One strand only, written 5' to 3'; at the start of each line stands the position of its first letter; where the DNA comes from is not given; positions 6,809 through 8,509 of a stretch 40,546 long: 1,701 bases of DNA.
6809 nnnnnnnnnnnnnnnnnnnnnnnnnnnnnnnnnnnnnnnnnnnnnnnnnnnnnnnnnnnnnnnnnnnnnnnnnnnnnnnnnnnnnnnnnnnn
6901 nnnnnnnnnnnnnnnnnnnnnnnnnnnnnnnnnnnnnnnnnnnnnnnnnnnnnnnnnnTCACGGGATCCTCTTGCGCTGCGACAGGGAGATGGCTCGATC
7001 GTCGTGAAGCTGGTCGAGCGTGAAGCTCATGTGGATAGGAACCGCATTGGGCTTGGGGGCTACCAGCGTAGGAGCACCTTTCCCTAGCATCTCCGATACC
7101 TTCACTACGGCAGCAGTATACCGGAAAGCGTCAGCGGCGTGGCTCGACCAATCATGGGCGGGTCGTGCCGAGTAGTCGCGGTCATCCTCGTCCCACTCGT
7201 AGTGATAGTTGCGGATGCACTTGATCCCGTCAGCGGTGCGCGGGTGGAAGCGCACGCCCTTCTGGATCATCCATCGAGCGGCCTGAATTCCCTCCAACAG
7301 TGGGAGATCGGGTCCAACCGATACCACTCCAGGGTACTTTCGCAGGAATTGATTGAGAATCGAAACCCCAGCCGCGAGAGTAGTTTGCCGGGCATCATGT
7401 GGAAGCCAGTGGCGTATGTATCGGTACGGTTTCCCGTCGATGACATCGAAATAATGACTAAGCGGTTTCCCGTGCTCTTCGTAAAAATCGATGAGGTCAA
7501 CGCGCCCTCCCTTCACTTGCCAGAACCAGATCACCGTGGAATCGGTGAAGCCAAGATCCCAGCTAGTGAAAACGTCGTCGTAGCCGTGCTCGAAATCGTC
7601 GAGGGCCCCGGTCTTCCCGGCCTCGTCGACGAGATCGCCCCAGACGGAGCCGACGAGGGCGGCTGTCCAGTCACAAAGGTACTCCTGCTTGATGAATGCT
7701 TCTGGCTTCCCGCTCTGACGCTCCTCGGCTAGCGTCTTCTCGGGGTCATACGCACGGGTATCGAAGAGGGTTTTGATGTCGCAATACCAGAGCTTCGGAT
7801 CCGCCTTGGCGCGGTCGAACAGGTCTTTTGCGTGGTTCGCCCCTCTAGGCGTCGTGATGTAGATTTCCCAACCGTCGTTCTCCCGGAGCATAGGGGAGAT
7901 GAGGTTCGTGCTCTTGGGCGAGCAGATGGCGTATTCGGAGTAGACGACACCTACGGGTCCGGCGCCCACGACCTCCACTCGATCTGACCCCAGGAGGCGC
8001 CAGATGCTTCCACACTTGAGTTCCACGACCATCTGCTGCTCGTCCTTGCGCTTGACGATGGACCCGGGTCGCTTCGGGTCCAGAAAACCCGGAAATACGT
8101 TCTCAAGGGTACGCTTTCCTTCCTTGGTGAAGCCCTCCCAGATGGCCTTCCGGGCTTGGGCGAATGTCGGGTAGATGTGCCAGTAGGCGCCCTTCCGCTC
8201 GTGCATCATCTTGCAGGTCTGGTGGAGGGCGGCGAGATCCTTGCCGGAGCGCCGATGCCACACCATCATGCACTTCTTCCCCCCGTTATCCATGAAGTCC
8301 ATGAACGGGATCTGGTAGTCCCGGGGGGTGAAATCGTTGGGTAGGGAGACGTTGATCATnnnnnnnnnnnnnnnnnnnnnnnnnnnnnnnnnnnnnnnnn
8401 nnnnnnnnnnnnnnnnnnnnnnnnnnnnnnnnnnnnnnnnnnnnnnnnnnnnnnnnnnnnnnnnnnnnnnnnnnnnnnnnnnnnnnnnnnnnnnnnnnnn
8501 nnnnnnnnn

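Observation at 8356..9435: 15-unit tandem-repeat protein in the small-terminase slot, translationally coupled to TerL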

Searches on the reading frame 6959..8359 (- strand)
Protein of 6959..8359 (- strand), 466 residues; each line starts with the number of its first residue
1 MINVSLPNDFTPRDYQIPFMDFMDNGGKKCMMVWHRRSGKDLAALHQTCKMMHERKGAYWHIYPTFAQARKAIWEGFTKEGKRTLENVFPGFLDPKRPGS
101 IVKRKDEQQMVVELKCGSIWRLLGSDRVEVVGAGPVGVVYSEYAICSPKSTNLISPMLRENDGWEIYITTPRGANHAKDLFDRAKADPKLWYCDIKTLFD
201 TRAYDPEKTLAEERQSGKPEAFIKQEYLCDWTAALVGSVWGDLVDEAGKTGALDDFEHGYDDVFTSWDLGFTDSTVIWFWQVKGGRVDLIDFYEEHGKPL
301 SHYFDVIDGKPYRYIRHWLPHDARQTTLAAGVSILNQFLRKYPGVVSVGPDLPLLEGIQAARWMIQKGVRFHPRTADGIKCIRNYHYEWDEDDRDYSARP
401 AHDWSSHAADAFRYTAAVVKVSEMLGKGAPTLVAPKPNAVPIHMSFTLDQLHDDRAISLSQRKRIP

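Call 7: search_protein_families(library=pfam, proteins=[window:6959-8359:-], max_evalue=0.01)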
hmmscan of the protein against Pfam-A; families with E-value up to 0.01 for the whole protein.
window:6959-8359:- (466 aa): 2 families
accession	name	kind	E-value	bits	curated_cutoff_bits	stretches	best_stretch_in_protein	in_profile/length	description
PF17289.8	Terminase_6C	-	0.0015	19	22.6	1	267-390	3-132/155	Terminase RNaseH-like domain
PF04167.18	DUF402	-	0.002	18.7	23.9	0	276-313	3-38/68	Protein of unknown function (DUF402)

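Call 8: search_protein_families(library=phrogs, proteins=[window:6959-8359:-], max_evalue=0.01)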
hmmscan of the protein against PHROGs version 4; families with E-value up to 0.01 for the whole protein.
window:6959-8359:- (466 aa): 3 families
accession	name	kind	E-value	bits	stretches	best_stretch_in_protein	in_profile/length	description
phrog_2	-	head and packaging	4.2e-24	86.3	1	6-421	261-594/807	terminase large subunit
phrog_2472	-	unknown function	6.5e-23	82.6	1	262-417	143-306/324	-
phrog_6672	-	head and packaging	5.4e-05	23.8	1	357-415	71-125/145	terminase large subunit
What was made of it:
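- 6959..8359 (-): Large terminase (TerL). Its ATG at 8357-8359 overlaps the repeat ORF's stop. A GGGAG Shine-Dalgarno lies 9 nt upstream, formed by the N-G-S codons of the upstream ORF. phrog_2 4.2e-24 (call 8).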

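Call 26: find_related_loci(query=window:6959-8359:-, collection=viral_contigs, flank=8000)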
Query window:6959-8359:- (466 aa) in viral_contigs; peptide patterns used: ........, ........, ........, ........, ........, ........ (x = any residue, [..] = any of these).
6 stretches matched a pattern; 5 encode a relative of the query (tblastn E <= 1e-3); 5 distinct loci.
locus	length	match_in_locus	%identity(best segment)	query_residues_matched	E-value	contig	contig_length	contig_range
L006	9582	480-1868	86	2-465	0e+0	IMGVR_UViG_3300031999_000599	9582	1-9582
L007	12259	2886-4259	83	2-460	0e+0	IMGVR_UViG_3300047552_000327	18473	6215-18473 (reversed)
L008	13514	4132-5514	80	3-465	0e+0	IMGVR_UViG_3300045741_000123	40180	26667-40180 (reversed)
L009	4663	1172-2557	78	2-465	0e+0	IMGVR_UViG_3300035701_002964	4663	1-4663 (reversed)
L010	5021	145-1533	66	2-465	0e+0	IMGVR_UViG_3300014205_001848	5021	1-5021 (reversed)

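Call 44: find_related_loci(query=window:6959-8359:-, collection=genome_contigs, flank=10000)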
Query window:6959-8359:- (466 aa) in genome_contigs; peptide patterns used: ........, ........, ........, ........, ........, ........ (x = any residue, [..] = any of these).
18 stretches matched a pattern; 1 encode a relative of the query (tblastn E <= 1e-3); 1 distinct loci.
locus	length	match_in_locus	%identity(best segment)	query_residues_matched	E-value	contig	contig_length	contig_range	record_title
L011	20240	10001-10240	32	297-380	6e-5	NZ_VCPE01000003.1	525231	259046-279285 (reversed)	Brucella haematophila strain CCUG 38531 contig_3, whole genome shotgun sequence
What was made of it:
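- Tried and rejected: Only a weak Brucella hit, so no host assignment (call 44).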

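Call 47: find_related_loci(query=A3, collection=metagenome_contigs, flank=7000)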
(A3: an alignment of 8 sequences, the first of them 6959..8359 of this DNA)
Query A3 (466 aa) in metagenome_contigs; peptide patterns used: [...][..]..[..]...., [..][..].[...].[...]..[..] (x = any residue, [..] = any of these).
341 stretches matched a pattern; 278 encode a relative of the query (tblastn E <= 1e-3); the best 80 are kept; 80 distinct loci.
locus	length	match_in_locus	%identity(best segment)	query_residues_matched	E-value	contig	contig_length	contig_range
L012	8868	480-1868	86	2-465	0e+0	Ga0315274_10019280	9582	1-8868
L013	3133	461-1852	82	1-465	0e+0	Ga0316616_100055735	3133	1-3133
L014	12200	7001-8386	80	2-465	0e+0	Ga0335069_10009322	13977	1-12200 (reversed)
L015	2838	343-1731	83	2-465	0e+0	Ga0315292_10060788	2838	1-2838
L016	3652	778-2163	78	2-465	0e+0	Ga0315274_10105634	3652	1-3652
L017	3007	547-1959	67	2-465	0e+0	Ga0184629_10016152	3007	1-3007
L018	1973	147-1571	68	1-465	0e+0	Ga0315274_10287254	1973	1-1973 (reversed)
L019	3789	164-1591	62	2-465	0e+0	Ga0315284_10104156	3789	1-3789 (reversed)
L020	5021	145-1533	66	2-465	0e+0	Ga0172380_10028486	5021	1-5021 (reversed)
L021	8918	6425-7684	63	1-409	0e+0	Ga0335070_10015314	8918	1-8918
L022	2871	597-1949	56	1-453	0e+0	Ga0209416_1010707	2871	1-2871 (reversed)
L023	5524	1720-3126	54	2-456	2e-165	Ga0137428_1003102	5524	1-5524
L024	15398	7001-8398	52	2-464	2e-161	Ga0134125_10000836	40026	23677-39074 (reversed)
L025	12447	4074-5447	52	1-451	1e-142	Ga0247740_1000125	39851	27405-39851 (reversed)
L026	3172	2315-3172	70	2-288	1e-145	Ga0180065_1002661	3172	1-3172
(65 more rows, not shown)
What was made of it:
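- Tried and rejected: Orthologues had to be reached through TerL instead (calls 26, 47).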

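Call 53: search_protein_families(library=phrogs, proteins=[L024:6512-6844:+, L014:732-1295:+, L024:9187-11130:+, L026:311-2122:+, L024:8414-9190:+, L021:3187-4044:+, L013:57-467:+, L014:5298-7004:+], max_evalue=0.01)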
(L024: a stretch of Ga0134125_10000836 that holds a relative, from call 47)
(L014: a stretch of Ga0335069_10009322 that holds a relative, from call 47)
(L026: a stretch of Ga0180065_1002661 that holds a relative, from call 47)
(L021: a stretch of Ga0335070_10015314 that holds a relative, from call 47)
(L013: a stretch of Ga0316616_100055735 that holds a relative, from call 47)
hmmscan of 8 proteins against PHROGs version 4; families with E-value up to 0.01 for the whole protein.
L024:6512-6844:+ (110 aa): 1 family
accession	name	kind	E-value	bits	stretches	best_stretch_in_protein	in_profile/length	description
phrog_15261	-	unknown function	0.0033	18.9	1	8-101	6-83/99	-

L014:732-1295:+ (187 aa): 0 families

L024:9187-11130:+ (647 aa): 4 families
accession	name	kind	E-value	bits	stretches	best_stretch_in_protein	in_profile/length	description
phrog_2234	-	tail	1e-15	58.5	1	32-159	183-323/757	tail spike protein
phrog_7458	-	tail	3.8e-07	29.8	1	17-100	111-193/732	tail spike protein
phrog_4775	-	connector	5.7e-05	22.3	1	36-102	135-201/876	pre-neck appendage protein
phrog_17212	-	connector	0.0013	18.3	1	35-90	142-200/631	pre-neck appendage protein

L026:311-2122:+ (603 aa): 0 families

L024:8414-9190:+ (258 aa): 0 families

L021:3187-4044:+ (285 aa): 0 families

L013:57-467:+ (136 aa): 0 families

L014:5298-7004:+ (568 aa): 0 families

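Call 54: search_protein_families(library=pfam, proteins=[L024:6512-6844:+, L014:732-1295:+, L024:9187-11130:+, L026:311-2122:+, L024:8414-9190:+, L021:3187-4044:+, L013:57-467:+, L014:5298-7004:+], max_evalue=0.01)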
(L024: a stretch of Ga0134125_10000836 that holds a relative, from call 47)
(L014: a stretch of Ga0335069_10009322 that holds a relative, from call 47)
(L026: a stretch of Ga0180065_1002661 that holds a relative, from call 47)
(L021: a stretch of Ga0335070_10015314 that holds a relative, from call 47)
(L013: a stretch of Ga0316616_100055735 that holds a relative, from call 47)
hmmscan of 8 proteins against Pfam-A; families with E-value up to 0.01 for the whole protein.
L024:6512-6844:+ (110 aa): 0 families

L014:732-1295:+ (187 aa): 0 families

L024:9187-11130:+ (647 aa): 3 families
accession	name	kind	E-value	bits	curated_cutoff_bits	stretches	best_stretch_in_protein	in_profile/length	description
PF12708.12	Pect-lyase_RHGA_epim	-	9.6e-08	32.5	27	1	36-220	3-186/213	Rhamnogalacturonase A/epimerase, pectate lyase-like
PF13229.12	Beta_helix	-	2.2e-07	31.1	25.9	1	104-255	12-149/158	Right handed beta helix region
PF05048.19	NosD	-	0.004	17.1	23.6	1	143-309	42-169/212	Periplasmic copper-binding protein (NosD)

L026:311-2122:+ (603 aa): 0 families

L024:8414-9190:+ (258 aa): 0 families

L021:3187-4044:+ (285 aa): 0 families

L013:57-467:+ (136 aa): 0 families

L014:5298-7004:+ (568 aa): 0 families
